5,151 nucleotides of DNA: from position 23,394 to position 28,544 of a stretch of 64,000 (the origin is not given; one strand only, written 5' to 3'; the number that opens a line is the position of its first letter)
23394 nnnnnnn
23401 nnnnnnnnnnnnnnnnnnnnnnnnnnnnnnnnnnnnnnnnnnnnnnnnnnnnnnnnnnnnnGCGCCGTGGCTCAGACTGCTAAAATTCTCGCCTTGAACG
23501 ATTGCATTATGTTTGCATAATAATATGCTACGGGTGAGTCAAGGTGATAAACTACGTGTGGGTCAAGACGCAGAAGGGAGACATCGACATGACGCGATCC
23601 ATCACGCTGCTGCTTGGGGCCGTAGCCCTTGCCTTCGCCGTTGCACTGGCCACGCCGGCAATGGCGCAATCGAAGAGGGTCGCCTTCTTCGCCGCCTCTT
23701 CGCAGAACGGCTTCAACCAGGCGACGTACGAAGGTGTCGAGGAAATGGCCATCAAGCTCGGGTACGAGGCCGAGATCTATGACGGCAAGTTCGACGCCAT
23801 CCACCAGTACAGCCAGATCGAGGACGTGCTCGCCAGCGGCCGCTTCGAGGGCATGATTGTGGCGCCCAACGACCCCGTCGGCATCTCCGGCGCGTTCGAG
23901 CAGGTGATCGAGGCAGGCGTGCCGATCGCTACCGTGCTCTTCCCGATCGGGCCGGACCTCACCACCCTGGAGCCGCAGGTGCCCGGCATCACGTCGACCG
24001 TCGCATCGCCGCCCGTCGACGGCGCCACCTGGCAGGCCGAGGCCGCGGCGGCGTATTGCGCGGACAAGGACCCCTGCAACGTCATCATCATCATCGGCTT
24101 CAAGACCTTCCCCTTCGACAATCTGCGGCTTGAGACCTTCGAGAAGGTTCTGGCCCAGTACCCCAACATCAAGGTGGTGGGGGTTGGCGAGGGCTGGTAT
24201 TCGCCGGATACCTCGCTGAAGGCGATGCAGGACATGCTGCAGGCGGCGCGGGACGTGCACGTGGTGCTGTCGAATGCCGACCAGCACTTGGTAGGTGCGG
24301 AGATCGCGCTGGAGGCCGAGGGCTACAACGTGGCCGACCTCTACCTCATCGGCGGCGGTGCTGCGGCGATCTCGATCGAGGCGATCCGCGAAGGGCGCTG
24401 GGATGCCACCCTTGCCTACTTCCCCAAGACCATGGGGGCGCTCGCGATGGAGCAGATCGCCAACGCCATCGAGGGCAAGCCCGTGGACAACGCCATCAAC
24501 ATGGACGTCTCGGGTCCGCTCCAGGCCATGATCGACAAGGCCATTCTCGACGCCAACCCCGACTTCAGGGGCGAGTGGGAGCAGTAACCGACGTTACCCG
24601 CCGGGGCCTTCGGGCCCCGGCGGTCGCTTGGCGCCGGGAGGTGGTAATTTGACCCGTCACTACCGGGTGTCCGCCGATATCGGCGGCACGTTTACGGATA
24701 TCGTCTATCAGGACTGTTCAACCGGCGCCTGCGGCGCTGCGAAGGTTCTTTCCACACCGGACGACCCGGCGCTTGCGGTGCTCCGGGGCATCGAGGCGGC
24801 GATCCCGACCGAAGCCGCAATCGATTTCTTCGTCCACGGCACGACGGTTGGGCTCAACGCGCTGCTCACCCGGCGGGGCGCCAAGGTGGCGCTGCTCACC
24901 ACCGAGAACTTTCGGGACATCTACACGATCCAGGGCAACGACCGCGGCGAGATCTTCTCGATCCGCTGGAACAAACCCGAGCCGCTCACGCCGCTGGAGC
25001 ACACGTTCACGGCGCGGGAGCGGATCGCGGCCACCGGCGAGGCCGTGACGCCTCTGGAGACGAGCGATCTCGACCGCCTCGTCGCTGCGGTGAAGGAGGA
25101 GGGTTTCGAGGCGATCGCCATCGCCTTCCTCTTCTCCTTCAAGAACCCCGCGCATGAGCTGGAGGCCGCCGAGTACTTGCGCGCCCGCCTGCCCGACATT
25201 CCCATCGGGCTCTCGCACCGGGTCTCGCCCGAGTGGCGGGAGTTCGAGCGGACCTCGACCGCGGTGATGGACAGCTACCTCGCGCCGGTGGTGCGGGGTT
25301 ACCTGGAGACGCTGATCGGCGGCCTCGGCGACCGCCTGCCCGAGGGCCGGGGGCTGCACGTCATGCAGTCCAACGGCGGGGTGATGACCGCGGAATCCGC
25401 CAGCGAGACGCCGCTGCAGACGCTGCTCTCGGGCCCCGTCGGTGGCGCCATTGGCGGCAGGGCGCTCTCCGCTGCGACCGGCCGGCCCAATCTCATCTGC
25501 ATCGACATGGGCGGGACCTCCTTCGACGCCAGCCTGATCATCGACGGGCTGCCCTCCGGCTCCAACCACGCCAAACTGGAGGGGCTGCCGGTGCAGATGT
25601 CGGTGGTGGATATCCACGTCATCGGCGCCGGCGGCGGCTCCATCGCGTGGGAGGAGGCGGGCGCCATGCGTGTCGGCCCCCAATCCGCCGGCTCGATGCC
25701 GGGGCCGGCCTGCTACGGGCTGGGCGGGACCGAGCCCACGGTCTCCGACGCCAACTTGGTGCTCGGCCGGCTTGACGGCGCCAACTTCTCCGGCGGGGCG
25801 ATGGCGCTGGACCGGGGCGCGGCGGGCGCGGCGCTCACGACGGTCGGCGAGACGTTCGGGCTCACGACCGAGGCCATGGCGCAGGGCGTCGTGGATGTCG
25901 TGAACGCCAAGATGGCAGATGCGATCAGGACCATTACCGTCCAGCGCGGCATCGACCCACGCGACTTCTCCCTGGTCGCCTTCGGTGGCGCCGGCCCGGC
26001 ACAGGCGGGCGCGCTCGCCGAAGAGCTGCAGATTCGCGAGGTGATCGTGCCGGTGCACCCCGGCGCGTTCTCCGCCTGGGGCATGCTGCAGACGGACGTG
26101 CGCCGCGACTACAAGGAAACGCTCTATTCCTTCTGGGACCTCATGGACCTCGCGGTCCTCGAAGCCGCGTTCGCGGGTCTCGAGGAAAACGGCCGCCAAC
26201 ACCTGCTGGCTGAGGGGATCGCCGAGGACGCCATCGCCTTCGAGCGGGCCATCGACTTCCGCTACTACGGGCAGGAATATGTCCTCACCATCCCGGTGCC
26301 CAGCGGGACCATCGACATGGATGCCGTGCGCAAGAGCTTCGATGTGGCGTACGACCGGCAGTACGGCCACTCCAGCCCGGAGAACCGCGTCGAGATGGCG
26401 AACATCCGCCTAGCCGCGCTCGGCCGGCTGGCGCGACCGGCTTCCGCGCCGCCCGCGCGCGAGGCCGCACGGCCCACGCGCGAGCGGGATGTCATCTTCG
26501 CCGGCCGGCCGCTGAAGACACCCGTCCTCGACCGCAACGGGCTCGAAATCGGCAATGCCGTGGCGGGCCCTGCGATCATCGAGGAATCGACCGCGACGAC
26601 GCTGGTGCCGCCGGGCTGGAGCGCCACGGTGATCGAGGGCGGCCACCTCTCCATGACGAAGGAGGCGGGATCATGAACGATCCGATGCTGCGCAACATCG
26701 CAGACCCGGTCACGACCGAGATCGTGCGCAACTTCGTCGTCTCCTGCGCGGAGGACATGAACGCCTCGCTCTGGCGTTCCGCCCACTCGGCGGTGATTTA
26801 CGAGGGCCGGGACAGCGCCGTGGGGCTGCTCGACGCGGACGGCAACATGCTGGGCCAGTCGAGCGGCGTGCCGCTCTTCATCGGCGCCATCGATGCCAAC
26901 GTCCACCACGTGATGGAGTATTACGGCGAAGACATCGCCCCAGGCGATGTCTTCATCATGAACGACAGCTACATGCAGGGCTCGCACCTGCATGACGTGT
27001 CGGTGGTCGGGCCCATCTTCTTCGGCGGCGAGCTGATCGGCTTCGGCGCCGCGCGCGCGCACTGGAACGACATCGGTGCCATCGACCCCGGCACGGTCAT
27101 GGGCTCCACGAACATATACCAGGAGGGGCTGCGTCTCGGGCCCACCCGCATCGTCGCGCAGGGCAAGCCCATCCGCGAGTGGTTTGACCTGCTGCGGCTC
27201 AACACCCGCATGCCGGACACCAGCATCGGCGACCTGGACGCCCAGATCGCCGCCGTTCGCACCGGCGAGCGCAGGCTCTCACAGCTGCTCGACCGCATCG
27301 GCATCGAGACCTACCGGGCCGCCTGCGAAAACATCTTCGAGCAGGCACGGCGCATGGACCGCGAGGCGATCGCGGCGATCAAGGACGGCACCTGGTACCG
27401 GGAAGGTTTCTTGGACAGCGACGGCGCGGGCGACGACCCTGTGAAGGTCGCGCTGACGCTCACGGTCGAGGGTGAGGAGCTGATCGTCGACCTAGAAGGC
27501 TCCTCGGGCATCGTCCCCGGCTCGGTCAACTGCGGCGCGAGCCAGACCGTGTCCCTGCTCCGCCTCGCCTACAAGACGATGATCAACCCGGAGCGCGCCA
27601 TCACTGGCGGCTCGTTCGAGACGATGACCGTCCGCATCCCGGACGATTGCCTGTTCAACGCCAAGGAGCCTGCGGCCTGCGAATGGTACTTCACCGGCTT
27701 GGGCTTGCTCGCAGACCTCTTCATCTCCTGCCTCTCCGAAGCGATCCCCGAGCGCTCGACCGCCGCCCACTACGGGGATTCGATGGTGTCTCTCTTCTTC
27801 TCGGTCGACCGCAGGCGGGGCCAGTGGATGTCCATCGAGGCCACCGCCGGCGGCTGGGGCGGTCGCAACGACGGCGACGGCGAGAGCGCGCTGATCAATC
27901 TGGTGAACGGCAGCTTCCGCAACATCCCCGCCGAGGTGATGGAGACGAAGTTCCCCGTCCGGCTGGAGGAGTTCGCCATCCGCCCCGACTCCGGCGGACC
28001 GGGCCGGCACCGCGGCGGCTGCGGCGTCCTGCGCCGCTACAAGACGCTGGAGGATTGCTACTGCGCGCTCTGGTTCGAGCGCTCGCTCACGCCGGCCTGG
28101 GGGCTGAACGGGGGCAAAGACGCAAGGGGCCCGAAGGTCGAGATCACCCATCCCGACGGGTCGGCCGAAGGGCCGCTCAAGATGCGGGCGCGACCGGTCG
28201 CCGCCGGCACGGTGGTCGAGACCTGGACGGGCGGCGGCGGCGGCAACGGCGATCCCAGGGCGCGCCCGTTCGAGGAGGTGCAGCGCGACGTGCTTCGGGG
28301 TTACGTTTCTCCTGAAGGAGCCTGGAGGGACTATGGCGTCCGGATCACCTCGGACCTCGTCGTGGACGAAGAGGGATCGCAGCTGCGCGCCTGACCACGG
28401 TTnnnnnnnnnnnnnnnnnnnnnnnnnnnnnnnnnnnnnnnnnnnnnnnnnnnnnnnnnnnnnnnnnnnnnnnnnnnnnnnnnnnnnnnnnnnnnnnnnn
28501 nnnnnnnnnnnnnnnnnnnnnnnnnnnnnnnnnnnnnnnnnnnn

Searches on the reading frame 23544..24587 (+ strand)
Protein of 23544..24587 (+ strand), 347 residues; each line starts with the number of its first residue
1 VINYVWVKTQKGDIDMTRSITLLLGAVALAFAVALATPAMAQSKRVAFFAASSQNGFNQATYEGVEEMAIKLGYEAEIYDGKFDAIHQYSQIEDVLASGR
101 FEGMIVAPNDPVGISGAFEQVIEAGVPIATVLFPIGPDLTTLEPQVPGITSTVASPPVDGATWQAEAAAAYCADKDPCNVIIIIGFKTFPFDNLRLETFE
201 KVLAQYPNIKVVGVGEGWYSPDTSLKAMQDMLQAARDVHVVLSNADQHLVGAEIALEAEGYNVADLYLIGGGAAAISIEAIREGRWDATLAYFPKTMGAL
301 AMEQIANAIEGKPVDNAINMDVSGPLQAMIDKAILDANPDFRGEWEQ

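Call 11: search_protein_families(library=pfam, proteins=[window:23544-24587:+])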
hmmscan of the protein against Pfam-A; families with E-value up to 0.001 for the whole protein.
window:23544-24587:+ (347 aa): 1 family
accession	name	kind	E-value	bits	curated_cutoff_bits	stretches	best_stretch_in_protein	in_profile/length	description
PF13407.12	Peripla_BP_4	-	1.4e-41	143.2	35.1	1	46-312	1-257/258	Periplasmic binding protein domain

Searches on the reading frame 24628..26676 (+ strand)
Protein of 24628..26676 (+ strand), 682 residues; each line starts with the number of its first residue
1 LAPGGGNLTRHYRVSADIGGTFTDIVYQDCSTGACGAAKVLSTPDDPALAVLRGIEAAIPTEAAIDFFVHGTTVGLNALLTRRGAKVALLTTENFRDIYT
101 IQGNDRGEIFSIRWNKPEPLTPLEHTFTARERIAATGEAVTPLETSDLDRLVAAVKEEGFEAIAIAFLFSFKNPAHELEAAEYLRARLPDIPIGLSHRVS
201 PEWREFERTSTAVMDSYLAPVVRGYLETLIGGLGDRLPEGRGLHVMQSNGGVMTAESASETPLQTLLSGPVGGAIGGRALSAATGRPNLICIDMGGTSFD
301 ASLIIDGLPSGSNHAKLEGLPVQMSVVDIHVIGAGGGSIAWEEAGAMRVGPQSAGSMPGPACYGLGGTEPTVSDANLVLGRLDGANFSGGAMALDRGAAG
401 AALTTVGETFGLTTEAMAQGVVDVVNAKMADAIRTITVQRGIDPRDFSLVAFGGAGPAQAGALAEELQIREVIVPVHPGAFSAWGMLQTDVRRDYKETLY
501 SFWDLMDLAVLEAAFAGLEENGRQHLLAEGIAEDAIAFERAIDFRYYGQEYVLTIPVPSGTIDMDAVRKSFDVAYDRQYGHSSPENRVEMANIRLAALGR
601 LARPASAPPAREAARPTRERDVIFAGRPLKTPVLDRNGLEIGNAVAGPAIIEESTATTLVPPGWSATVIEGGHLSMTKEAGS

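Call 11: search_protein_families(library=pfam, proteins=[window:24628-26676:+])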
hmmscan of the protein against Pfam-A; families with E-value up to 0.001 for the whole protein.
window:24628-26676:+ (682 aa): 3 families
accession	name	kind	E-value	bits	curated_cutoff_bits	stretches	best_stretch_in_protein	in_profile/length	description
PF01968.24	Hydantoinase_A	-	9.6e-88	294.6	22.9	1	208-494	1-290/291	Hydantoinase/oxoprolinase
PF05378.19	Hydant_A_N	-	2.9e-46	157.8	25.2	1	13-186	1-174/176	Hydantoinase/oxoprolinase N-terminal region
PF19278.4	Hydant_A_C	-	4.5e-14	52.7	21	1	509-667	12-181/193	Hydantoinase/oxoprolinase C-terminal domain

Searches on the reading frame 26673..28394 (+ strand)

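Call 11: search_protein_families(library=pfam, proteins=[window:26673-28394:+])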
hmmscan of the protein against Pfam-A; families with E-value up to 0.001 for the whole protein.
window:26673-28394:+ (573 aa): 1 family
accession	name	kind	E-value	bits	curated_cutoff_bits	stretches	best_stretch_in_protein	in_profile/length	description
PF02538.19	Hydantoinase_B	-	1.7e-155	518.8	26.8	1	11-528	1-519/519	Hydantoinase B/oxoprolinase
